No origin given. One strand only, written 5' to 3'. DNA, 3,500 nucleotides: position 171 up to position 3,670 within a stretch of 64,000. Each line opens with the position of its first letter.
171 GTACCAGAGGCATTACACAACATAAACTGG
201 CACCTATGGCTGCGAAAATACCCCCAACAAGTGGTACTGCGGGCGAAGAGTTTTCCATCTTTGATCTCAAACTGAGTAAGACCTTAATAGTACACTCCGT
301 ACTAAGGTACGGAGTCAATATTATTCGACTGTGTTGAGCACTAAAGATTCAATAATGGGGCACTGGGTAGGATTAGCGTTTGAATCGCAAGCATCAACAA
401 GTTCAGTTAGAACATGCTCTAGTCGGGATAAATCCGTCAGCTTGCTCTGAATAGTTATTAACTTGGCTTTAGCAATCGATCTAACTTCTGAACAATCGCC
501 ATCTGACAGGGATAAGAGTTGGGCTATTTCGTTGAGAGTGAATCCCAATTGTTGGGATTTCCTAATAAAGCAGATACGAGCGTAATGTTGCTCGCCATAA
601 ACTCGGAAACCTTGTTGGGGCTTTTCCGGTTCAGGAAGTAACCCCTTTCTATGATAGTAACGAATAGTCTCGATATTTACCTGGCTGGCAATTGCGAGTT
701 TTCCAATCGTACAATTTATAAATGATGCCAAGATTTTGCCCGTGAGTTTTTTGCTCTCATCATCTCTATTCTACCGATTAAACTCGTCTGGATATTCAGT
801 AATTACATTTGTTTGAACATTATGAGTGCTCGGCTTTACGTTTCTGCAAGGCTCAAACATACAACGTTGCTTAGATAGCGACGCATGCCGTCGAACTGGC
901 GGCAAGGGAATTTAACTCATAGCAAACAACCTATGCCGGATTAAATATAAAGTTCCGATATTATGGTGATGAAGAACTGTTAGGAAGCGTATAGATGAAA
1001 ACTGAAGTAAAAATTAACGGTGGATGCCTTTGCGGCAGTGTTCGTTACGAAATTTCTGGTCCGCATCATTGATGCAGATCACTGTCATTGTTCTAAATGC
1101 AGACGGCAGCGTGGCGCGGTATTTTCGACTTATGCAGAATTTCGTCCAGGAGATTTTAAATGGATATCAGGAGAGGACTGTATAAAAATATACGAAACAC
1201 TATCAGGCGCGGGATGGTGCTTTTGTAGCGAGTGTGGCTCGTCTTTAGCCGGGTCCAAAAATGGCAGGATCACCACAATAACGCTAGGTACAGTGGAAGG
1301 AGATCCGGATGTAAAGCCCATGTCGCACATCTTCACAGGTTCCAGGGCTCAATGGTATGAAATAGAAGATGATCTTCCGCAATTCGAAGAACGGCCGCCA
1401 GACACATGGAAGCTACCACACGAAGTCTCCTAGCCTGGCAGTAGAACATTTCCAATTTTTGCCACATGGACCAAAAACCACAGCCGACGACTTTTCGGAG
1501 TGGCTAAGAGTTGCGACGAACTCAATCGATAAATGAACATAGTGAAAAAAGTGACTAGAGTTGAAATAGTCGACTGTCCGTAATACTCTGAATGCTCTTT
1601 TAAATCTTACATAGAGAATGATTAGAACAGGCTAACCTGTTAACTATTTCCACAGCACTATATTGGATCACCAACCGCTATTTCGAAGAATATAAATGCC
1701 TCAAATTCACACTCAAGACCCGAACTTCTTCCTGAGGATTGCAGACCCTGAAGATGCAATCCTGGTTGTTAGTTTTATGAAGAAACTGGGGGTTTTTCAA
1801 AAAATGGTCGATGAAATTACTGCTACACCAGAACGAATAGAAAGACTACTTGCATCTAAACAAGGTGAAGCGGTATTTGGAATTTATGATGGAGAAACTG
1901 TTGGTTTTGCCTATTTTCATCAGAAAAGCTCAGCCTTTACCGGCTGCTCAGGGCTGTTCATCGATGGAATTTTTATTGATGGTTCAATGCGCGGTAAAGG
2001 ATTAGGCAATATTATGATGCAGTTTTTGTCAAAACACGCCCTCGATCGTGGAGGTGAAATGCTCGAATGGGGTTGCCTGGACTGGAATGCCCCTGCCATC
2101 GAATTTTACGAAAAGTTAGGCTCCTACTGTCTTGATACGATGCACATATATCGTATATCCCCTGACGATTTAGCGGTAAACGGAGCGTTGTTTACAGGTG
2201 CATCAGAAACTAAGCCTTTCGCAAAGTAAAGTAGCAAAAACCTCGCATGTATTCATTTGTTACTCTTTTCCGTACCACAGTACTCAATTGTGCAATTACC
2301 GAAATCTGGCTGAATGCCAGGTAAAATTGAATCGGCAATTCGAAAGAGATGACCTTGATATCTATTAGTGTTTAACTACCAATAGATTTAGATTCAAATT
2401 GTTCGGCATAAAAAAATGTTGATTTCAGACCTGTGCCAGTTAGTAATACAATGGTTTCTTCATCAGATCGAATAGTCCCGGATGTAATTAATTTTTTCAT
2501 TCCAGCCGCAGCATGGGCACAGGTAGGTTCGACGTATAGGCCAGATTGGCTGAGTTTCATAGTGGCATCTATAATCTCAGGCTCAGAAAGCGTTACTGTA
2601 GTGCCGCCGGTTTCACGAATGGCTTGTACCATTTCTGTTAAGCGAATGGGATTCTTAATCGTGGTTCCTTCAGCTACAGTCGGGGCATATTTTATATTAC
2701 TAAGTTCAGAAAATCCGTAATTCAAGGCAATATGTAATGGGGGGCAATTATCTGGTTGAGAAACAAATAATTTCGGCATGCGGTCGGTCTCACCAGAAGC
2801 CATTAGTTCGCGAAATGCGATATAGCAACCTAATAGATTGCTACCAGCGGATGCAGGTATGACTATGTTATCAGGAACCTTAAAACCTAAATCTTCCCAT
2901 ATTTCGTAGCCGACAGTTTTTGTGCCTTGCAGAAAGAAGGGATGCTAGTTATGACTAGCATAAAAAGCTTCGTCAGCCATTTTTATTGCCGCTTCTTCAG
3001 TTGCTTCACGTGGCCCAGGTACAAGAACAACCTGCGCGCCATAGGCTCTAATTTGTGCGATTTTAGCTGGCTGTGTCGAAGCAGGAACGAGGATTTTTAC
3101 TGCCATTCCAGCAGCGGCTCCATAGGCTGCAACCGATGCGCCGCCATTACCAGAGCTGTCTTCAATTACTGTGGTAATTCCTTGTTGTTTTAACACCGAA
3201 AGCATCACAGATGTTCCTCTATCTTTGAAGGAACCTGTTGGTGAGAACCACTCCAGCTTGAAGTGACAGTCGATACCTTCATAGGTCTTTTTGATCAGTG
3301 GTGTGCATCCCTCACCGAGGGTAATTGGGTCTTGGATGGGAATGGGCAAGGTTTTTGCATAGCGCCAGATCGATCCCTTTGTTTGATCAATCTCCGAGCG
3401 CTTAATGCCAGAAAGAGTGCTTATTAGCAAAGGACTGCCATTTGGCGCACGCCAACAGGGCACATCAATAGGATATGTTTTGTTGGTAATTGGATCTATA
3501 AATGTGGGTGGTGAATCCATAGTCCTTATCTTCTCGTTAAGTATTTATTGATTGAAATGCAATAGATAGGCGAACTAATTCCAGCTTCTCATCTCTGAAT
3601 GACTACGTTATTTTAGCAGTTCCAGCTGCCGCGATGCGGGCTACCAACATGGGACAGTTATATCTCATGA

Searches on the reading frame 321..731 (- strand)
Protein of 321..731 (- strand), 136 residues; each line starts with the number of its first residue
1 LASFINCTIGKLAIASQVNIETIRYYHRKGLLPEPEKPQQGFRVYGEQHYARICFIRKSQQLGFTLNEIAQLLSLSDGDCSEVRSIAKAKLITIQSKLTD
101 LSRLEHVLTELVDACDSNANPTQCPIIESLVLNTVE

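Call 72: search_protein_families(library=pfam, proteins=[window:321-731:-], max_evalue=0.00001)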
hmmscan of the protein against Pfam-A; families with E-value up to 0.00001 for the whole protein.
window:321-731:- (136 aa): 3 families
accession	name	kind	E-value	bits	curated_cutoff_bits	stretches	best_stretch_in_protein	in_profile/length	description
PF13411.12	MerR_1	-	5.3e-16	58.9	21.6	1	7-74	1-67/69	MerR HTH family regulatory protein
PF09278.17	MerR-DNA-bind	-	9.5e-15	55.4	25.4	1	51-111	2-65/65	MerR, DNA binding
PF00376.29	MerR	-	2.8e-12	46.7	28.2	1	8-45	1-38/38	MerR family regulatory protein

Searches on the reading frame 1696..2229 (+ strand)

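Call 69: search_protein_families(library=pfam, proteins=[window:1696-2229:+], max_evalue=0.00001)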
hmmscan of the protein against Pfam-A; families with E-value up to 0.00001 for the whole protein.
window:1696-2229:+ (177 aa): 3 families
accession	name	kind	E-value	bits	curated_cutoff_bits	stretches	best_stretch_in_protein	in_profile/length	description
PF00583.31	Acetyltransf_1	-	1.2e-14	55.1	20.7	1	52-142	28-115/116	Acetyltransferase (GNAT) family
PF13508.13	Acetyltransf_7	-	1.4e-09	38.6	27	1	59-142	4-81/84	Acetyltransferase (GNAT) domain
PF13673.13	Acetyltransf_10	-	2.6e-06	27.9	23.6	1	44-142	18-106/128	Acetyltransferase (GNAT) domain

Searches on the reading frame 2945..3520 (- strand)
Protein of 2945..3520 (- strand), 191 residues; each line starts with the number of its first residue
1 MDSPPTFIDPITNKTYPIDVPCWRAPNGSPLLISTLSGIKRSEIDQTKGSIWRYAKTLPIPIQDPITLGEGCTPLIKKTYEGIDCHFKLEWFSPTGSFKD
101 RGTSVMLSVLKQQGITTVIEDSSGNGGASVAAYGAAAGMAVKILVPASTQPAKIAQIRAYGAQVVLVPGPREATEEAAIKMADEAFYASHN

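Call 69: search_protein_families(library=pfam, proteins=[window:2945-3520:-], max_evalue=0.00001)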
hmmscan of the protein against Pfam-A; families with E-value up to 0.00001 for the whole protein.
window:2945-3520:- (191 aa): 1 family
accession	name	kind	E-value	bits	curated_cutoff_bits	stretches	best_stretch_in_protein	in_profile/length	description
PF00291.31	PALP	-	7e-35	121.2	35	1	66-188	1-131/295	Pyridoxal-phosphate dependent enzyme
